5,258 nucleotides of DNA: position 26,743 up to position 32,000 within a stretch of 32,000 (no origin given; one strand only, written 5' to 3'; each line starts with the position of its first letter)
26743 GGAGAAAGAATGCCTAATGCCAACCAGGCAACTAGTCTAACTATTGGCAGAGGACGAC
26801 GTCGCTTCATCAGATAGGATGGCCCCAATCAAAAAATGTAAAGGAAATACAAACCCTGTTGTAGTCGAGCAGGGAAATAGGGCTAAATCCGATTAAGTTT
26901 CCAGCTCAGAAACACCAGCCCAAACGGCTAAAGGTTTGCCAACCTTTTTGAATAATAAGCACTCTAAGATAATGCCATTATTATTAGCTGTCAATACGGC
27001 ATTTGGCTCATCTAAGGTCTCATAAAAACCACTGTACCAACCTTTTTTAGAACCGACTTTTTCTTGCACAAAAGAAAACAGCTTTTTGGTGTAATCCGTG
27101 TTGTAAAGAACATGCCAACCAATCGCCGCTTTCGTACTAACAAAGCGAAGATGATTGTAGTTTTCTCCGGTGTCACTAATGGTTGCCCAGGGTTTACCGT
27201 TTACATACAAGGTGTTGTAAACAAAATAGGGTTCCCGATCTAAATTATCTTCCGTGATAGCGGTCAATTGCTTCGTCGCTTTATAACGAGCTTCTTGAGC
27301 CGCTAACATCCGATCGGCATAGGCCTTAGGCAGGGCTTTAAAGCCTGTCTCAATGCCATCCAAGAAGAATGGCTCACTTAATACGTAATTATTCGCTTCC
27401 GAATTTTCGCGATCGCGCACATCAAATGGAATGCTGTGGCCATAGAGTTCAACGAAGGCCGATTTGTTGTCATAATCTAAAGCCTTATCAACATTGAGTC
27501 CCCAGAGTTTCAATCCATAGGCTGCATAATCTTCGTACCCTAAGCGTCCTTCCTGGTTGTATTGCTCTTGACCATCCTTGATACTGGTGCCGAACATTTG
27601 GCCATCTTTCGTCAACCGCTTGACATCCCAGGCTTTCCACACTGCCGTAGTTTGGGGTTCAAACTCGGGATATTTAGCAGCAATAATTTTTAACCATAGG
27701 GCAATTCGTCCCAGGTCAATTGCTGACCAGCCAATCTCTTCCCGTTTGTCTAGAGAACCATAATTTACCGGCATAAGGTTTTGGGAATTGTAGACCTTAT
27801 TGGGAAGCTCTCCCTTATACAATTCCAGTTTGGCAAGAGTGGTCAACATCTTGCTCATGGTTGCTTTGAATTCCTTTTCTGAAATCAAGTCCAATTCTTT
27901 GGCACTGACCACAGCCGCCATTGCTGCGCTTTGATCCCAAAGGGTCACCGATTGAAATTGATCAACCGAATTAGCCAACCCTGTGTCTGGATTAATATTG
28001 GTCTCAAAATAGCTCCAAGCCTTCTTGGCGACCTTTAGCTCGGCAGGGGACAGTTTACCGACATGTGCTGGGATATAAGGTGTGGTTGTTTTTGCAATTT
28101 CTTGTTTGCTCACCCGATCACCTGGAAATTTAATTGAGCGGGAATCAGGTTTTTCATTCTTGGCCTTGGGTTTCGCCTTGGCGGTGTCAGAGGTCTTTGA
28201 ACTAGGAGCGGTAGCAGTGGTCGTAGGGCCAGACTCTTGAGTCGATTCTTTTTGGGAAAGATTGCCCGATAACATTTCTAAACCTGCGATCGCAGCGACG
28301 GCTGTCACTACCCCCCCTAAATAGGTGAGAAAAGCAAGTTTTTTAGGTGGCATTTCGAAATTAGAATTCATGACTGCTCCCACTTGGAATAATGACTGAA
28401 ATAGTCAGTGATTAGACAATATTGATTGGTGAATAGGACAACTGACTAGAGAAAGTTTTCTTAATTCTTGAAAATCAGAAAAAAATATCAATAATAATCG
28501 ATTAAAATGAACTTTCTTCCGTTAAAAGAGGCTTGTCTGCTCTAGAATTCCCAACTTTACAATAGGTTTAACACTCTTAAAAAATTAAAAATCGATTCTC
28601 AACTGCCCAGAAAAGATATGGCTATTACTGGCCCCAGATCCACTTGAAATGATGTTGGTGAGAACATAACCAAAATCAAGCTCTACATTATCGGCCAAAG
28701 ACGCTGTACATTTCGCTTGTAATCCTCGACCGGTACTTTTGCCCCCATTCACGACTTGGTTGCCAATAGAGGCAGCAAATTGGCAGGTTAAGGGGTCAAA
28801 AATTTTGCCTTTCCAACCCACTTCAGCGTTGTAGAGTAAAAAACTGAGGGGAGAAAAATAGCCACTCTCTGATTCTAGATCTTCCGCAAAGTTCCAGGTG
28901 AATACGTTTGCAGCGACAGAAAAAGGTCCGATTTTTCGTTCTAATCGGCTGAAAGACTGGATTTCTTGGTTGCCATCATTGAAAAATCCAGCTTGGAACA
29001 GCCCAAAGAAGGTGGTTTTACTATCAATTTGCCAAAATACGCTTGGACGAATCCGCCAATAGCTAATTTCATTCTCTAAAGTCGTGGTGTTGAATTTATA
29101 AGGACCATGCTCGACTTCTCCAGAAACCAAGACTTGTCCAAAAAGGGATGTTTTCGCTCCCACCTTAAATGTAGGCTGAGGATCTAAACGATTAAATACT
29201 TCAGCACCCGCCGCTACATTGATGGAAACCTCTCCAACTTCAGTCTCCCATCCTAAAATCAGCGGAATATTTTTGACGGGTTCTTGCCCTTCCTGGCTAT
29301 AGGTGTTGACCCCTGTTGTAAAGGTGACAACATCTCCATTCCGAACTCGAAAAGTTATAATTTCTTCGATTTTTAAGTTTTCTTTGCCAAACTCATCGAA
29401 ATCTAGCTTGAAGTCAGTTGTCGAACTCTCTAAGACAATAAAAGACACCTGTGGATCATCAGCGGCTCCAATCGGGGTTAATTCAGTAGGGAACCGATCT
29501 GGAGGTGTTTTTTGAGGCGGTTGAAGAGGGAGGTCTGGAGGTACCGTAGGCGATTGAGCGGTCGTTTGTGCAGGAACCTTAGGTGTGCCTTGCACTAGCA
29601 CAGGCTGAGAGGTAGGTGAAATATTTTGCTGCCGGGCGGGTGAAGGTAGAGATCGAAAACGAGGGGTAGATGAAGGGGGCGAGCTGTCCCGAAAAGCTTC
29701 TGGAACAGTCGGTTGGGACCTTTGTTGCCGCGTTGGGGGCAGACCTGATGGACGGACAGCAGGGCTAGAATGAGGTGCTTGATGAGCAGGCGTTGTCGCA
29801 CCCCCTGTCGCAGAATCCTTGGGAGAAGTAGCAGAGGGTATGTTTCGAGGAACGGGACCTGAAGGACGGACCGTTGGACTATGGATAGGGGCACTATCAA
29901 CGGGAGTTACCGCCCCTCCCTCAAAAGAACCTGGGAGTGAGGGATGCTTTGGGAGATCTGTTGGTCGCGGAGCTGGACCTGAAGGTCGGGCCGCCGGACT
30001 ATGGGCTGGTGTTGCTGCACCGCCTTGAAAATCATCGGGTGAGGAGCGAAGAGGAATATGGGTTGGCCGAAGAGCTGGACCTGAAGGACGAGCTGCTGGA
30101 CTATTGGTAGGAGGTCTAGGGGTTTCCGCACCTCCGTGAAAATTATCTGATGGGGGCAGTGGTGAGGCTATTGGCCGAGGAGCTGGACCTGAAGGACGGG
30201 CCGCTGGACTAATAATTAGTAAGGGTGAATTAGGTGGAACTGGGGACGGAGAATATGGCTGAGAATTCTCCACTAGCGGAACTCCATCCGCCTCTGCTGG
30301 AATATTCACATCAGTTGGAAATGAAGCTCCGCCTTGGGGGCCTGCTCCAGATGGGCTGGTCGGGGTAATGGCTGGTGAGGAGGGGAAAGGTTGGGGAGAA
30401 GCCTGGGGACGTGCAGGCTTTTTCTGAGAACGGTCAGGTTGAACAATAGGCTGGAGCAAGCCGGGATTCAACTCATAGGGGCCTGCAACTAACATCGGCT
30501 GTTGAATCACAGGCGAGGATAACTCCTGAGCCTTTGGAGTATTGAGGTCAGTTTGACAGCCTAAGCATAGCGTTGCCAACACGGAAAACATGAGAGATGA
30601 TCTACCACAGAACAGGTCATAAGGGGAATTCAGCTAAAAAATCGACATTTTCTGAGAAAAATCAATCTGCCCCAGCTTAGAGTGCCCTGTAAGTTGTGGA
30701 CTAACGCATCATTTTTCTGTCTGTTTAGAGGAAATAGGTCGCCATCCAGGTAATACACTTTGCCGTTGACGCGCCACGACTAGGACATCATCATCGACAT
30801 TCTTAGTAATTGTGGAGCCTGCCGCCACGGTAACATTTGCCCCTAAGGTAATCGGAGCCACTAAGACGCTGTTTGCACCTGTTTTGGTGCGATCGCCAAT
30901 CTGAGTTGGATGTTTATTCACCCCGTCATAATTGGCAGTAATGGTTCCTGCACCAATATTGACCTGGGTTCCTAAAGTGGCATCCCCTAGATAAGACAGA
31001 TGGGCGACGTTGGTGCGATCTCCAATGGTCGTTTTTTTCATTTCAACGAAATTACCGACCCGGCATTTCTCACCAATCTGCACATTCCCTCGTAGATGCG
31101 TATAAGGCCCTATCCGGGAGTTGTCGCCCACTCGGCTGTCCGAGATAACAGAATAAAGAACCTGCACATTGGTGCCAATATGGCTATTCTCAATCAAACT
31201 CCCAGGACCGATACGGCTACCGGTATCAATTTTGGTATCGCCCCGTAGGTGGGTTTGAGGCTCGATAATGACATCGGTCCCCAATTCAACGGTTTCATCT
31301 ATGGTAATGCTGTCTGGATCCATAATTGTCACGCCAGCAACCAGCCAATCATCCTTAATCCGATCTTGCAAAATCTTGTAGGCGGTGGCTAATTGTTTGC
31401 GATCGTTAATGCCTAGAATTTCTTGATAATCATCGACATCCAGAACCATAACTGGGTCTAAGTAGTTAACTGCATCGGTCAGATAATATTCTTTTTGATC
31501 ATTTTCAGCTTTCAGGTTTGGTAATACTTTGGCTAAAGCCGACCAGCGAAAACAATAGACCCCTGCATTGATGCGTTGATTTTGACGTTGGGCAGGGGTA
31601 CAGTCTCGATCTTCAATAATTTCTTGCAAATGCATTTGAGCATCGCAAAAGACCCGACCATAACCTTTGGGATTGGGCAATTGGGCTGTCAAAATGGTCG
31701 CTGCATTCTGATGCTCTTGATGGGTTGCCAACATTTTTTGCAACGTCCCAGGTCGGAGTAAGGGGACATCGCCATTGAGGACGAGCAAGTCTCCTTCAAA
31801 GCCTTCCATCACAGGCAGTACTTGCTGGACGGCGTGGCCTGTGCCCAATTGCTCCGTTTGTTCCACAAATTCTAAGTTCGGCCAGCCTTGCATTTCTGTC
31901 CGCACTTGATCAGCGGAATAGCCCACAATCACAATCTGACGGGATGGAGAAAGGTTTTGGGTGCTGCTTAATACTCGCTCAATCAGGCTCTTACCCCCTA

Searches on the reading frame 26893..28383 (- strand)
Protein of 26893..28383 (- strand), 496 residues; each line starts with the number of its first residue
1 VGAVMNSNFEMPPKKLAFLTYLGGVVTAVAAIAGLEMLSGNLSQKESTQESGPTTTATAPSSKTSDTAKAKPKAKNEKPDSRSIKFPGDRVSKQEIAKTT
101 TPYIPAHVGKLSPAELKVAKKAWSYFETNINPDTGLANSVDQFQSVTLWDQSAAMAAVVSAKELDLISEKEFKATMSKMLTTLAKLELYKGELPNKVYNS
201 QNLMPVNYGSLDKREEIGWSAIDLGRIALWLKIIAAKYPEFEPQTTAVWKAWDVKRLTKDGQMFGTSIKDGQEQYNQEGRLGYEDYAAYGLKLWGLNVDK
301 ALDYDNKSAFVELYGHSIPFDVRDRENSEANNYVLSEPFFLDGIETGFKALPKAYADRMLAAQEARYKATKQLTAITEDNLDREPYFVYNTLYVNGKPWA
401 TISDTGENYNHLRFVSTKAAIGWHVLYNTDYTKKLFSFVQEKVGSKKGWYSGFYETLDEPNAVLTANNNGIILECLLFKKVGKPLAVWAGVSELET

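Call 7: search_protein_families(library=pfam, proteins=[window:26893-28383:-], max_evalue=0.01)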
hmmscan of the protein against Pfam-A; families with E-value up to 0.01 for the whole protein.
window:26893-28383:- (496 aa): 1 family
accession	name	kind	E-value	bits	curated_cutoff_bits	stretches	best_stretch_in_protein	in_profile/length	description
PF11329.14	DUF3131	-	1.8e-157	524.5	20.3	1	118-482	2-367/367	Protein of unknown function (DUF3131)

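Call 8: search_protein_families(library=ncbifam, proteins=[window:26893-28383:-], max_evalue=0.01)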
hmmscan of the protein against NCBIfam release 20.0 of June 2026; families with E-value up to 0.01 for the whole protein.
window:26893-28383:- (496 aa): 0 families

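Call 107: search_protein_families(library=pfam, proteins=[window:26896-28101:-], max_evalue=10)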
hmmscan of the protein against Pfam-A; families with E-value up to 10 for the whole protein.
window:26896-28101:- (402 aa): 2 families
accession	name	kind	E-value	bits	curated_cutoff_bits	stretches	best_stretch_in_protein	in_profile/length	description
PF11329.14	DUF3131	-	8.9e-158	525.5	20.3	1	24-388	2-367/367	Protein of unknown function (DUF3131)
PF05797.17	Rep_4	-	0.21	12.1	27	1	256-298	31-75/108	Yeast trans-acting factor (REP1/REP2)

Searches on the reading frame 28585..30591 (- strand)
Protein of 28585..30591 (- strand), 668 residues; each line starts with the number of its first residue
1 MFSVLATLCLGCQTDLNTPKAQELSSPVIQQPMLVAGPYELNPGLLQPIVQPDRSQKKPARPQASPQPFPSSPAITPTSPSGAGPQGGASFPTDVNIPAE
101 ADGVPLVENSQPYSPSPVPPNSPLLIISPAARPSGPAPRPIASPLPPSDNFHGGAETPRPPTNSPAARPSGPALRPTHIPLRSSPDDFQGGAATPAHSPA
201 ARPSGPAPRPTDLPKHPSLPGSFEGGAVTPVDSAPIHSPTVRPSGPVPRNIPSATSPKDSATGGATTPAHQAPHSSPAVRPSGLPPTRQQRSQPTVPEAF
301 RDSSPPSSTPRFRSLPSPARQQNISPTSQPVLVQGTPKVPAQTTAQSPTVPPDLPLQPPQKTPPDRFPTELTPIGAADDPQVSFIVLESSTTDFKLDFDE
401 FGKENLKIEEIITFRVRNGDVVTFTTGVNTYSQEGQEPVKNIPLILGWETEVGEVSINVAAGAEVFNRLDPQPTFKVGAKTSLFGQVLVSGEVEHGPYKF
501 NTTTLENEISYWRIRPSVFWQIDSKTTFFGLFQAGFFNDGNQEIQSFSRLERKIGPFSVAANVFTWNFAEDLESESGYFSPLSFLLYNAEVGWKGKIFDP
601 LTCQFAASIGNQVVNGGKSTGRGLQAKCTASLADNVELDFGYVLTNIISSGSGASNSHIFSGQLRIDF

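Call 7: search_protein_families(library=pfam, proteins=[window:28585-30591:-], max_evalue=0.01)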
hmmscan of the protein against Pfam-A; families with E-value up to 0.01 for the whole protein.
window:28585-30591:- (668 aa): 1 family
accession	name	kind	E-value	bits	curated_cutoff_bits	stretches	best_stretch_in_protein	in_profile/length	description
PF05420.17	BCSC_C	-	0.0047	16.6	23.5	1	557-616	196-258/336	Cellulose synthase operon protein C C-terminus (BCSC_C)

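Call 8: search_protein_families(library=ncbifam, proteins=[window:28585-30591:-], max_evalue=0.01)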
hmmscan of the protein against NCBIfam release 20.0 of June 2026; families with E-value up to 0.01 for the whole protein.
window:28585-30591:- (668 aa): 0 families

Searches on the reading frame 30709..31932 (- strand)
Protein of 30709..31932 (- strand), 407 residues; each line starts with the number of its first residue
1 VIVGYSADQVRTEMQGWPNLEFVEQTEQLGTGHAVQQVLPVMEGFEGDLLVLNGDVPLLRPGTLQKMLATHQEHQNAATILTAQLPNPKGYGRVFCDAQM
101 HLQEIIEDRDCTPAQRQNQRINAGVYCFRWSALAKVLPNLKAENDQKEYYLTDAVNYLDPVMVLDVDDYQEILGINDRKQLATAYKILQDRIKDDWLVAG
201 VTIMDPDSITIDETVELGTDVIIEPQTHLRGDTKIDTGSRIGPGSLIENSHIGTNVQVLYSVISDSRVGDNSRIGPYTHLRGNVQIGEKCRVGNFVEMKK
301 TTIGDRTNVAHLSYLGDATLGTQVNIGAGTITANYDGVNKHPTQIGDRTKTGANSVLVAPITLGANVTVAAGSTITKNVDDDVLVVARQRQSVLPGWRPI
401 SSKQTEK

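Call 7: search_protein_families(library=pfam, proteins=[window:30709-31932:-], max_evalue=0.01)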
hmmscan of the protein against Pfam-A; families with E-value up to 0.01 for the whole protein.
window:30709-31932:- (407 aa): 6 families
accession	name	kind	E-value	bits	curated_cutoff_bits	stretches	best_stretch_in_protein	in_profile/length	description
PF00132.30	Hexapep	-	1.7e-31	107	27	3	265-298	1-34/36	Bacterial transferase hexapeptide (six repeats)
PF25084.1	LbH_EIF2B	-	1.6e-11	44.5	54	2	264-330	20-85/105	EIF2B subunit epsilon LbH domain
PF00483.29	NTP_transferase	-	7.6e-11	42.5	21.2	1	18-155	73-206/245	Nucleotidyl transferase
PF14602.12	Hexapep_2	-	1.9e-07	31.1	27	1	342-377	1-34/34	Hexapeptide repeat of succinyl-transferase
PF12804.13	NTP_transf_3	-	1.7e-05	25.5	27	1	7-91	48-133/160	MobA-like NTP transferase domain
PF25087.1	GMPPB_C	-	9.5e-05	22.5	39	1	231-327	3-101/110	GMPPB C-terminal domain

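Call 8: search_protein_families(library=ncbifam, proteins=[window:30709-31932:-], max_evalue=0.01)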
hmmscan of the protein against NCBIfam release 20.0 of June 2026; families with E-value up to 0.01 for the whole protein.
window:30709-31932:- (407 aa): 42 families (the best 25 are shown)
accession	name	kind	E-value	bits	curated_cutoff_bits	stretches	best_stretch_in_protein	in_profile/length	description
NF010940.0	PRK14360.1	equivalog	2.1e-211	702.3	602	1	1-402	49-450/452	bifunctional UDP-N-acetylglucosamine diphosphorylase/glucosamine-1-phosphate N-acetyltransferase GlmU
TIGR01173.1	glmU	equivalog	1.5e-148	495.4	366.85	1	2-398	49-447/452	bifunctional UDP-N-acetylglucosamine diphosphorylase/glucosamine-1-phosphate N-acetyltransferase GlmU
NF010934.1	PRK14354.1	equivalog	1.2e-141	472.3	450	1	1-397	47-445/447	bifunctional UDP-N-acetylglucosamine diphosphorylase/glucosamine-1-phosphate N-acetyltransferase GlmU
NF010932.0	PRK14352.1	equivalog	1.1e-128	429.9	611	1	2-400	55-459/488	bifunctional UDP-N-acetylglucosamine diphosphorylase/glucosamine-1-phosphate N-acetyltransferase GlmU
NF010935.0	PRK14355.1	equivalog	4.9e-127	424.3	718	1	1-398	51-453/459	bifunctional UDP-N-acetylglucosamine diphosphorylase/glucosamine-1-phosphate N-acetyltransferase GlmU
NF010937.0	PRK14357.1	equivalog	3.1e-122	408.6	658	1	2-398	48-439/448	bifunctional UDP-N-acetylglucosamine diphosphorylase/glucosamine-1-phosphate N-acetyltransferase GlmU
NF010933.0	PRK14353.1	equivalog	1.9e-108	363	505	1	2-398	54-436/453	bifunctional UDP-N-acetylglucosamine diphosphorylase/glucosamine-1-phosphate N-acetyltransferase GlmU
NF010936.0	PRK14356.1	equivalog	5.6e-104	348.6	666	1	2-395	54-451/456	bifunctional UDP-N-acetylglucosamine diphosphorylase/glucosamine-1-phosphate N-acetyltransferase GlmU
NF006986.0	PRK09451.1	equivalog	1e-101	341.1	725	1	2-399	54-452/456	bifunctional UDP-N-acetylglucosamine diphosphorylase/glucosamine-1-phosphate N-acetyltransferase GlmU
NF010938.0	PRK14358.1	equivalog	1.9e-98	330.1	500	1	2-398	56-455/481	bifunctional N-acetylglucosamine-1-phosphate uridyltransferase/glucosamine-1-phosphate acetyltransferase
NF010939.0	PRK14359.1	equivalog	1.2e-87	294.3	592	1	2-394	50-419/430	bifunctional UDP-N-acetylglucosamine diphosphorylase/glucosamine-1-phosphate N-acetyltransferase GlmU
TIGR03992.1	Arch_glmU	subfamily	2e-49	168.5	292.1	2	1-264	51-305/393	bifunctional sugar-1-phosphate nucleotidylyltransferase/acetyltransferase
NF041173.1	Sug_nt_acttase_Thmprot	equivalog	1.2e-38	133.1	600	2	17-263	69-304/405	bifunctional sugar-1-phosphate nucleotidylyltransferase/acetyltransferase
NF052502.1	man1P_GTase_Rv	exception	1.7e-21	76.5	440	1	19-285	73-335/352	mannose-1-phosphate guanylyltransferase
TIGR01853.1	lipid_A_lpxD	equivalog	2.6e-14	52.9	242.5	2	197-259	107-168/325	UDP-3-O-(3-hydroxymyristoyl)glucosamine N-acyltransferase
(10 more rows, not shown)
